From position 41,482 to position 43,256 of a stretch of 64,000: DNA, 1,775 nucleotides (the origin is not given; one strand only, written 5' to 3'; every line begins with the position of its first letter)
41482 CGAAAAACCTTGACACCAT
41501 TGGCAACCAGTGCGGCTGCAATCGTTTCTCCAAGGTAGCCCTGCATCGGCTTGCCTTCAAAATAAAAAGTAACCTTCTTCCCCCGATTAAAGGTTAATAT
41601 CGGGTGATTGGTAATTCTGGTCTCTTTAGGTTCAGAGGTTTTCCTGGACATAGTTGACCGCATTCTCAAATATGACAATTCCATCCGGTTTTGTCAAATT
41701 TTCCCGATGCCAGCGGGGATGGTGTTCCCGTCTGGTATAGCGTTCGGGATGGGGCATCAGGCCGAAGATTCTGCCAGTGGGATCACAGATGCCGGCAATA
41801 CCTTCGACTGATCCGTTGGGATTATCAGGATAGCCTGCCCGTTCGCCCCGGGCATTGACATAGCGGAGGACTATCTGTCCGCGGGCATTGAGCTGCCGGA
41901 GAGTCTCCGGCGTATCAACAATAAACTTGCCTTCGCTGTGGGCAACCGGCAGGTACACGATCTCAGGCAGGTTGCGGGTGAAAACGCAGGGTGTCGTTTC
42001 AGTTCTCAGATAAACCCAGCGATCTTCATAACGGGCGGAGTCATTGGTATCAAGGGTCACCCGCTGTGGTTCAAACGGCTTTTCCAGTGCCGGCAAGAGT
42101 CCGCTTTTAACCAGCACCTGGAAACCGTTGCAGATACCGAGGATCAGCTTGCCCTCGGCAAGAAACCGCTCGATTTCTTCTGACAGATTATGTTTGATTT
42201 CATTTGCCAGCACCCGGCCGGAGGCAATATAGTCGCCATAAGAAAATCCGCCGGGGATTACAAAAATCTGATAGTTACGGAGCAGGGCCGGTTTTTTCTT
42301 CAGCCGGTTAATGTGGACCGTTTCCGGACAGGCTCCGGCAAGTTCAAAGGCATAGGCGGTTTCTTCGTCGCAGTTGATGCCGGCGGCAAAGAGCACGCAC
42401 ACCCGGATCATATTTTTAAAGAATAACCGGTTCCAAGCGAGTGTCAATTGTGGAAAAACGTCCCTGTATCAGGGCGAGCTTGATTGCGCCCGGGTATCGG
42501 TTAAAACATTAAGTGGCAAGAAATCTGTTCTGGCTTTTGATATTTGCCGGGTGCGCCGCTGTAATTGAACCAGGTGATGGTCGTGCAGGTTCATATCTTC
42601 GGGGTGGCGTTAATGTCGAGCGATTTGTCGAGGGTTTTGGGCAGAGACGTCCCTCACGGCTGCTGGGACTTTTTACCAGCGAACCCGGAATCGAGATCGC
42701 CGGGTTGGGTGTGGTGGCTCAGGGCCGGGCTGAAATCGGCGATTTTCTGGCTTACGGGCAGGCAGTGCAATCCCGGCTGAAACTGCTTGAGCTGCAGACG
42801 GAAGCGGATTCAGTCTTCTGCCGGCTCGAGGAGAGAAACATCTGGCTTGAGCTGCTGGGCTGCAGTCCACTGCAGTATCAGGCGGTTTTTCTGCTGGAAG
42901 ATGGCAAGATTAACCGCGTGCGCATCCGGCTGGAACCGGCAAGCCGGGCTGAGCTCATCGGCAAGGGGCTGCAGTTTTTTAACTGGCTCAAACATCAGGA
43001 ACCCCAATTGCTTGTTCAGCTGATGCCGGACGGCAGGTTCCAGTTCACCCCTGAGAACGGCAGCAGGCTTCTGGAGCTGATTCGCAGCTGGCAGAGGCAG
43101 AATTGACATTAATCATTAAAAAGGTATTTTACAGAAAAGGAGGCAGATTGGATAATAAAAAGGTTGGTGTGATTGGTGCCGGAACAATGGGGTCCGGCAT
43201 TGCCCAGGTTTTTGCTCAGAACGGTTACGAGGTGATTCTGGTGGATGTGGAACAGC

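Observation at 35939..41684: Lipid-linked sugar module: lpxB, DPPR-synthase-like UbiA prenyltransferase and a convergent YfhO/GT-C membrane protein, then a 2Fe-2S + FAD oxidoreductase pair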

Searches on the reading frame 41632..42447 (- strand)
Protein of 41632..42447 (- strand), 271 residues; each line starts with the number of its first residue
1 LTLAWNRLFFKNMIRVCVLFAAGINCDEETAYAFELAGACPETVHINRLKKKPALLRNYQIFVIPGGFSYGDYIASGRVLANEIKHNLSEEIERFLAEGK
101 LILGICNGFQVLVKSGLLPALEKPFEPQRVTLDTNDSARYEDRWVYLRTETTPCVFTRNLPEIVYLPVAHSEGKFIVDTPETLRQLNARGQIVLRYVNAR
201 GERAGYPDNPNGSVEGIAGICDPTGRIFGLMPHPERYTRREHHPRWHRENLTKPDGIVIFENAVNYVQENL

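Call 3: search_protein_families(library=pfam, proteins=[window:41632-42447:-], max_evalue=0.01)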
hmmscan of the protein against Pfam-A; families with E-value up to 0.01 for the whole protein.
window:41632-42447:- (271 aa): 4 families
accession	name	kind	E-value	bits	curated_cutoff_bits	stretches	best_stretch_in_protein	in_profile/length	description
PF13507.12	GATase_5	-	6.2e-83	278.3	27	1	15-267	3-260/260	CobB/CobQ-like glutamine amidotransferase domain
PF07685.20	GATase_3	-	1.3e-05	25.3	27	1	50-114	31-90/196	CobB/CobQ-like glutamine amidotransferase domain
PF01965.30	DJ-1_PfpI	-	0.00032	21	26.6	1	58-120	61-115/165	DJ-1/PfpI family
PF00117.34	GATase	-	0.006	16.7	22.8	0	56-116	40-89/190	Glutamine amidotransferase class-I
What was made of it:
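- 41632..42447 (-): purQ (FGAM synthase glutaminase subunit), first gene of the minus-strand string. It is conserved with the 2Fe-2S/flavoprotein pair throughout the clade. The start is uncertain: gene calls on identical public contigs give 42447 or 42411. GATase_5 278 bits (call 3).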

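Call 4: search_protein_families(library=ncbifam, proteins=[window:41632-42447:-], max_evalue=0.01)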
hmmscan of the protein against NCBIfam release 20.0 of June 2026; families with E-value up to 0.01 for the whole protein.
window:41632-42447:- (271 aa): 12 families
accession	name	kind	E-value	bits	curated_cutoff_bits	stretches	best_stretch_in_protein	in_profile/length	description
NF002252.0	PRK01175.1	equivalog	2.3e-80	269.4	298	1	13-269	3-259/261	phosphoribosylformylglycinamidine synthase subunit PurQ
TIGR01737.1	FGAM_synth_I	equivalog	2.6e-65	220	177.8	1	14-265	1-226/228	phosphoribosylformylglycinamidine synthase I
NF002957.0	PRK03619.1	equivalog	9e-50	169.1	212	1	15-264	2-217/222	phosphoribosylformylglycinamidine synthase subunit PurQ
NF003672.0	PRK05297.1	equivalog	8.3e-47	159.4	783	1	12-267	1035-1289/1290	phosphoribosylformylglycinamidine synthase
TIGR01735.1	FGAM_synt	equivalog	2.1e-43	148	1123.05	1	15-263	1054-1303/1307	phosphoribosylformylglycinamidine synthase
TIGR01857.1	FGAM-synthase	equivalog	4e-39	134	1057.05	1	16-239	980-1217/1239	phosphoribosylformylglycinamidine synthase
TIGR01739.1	tegu_FGAM_synt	hypoth_equivalog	2e-16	59.2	716.1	1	15-234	934-1169/1206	herpesvirus tegument protein/v-FGAM-synthase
NF004921.0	PRK06278.1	equivalog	0.00011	21.3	354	1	33-114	14-80/482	cobyrinic acid a,c-diamide synthase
TIGR00313.1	cobQ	equivalog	0.00026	19.9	309.9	1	56-115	282-335/477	cobyric acid synthase CobQ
NF001989.1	PRK00784.1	equivalog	0.00055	18.7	273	1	54-114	282-336/480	cobyric acid synthase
NF045636.1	isoglutsynth_GatD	equivalog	0.00078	18.8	400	1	58-114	66-116/258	lipid II isoglutaminyl synthase subunit GatD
TIGR01382.1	PfpI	subfamily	0.0062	16.1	139.05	0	58-118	62-113/169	DJ-1/PfpI/YhbO family deglycase/protease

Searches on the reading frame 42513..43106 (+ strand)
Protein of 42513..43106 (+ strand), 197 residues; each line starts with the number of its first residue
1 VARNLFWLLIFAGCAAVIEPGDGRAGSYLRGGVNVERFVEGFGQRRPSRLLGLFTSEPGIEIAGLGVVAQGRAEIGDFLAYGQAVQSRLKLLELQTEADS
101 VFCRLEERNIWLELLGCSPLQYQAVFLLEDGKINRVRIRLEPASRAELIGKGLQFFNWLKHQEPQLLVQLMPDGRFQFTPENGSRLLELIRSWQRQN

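Call 3: search_protein_families(library=pfam, proteins=[window:42513-43106:+], max_evalue=0.01)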
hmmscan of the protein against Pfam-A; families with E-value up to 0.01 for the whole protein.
window:42513-43106:+ (197 aa): 1 family
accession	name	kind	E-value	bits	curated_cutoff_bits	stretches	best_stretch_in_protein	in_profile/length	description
PF12680.13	SnoaL_2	-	0.003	18.5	27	1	35-135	1-101/102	SnoaL-like domain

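Call 4: search_protein_families(library=ncbifam, proteins=[window:42513-43106:+], max_evalue=0.01)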
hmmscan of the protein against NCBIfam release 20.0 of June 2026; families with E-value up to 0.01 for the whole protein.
window:42513-43106:+ (197 aa): 0 families
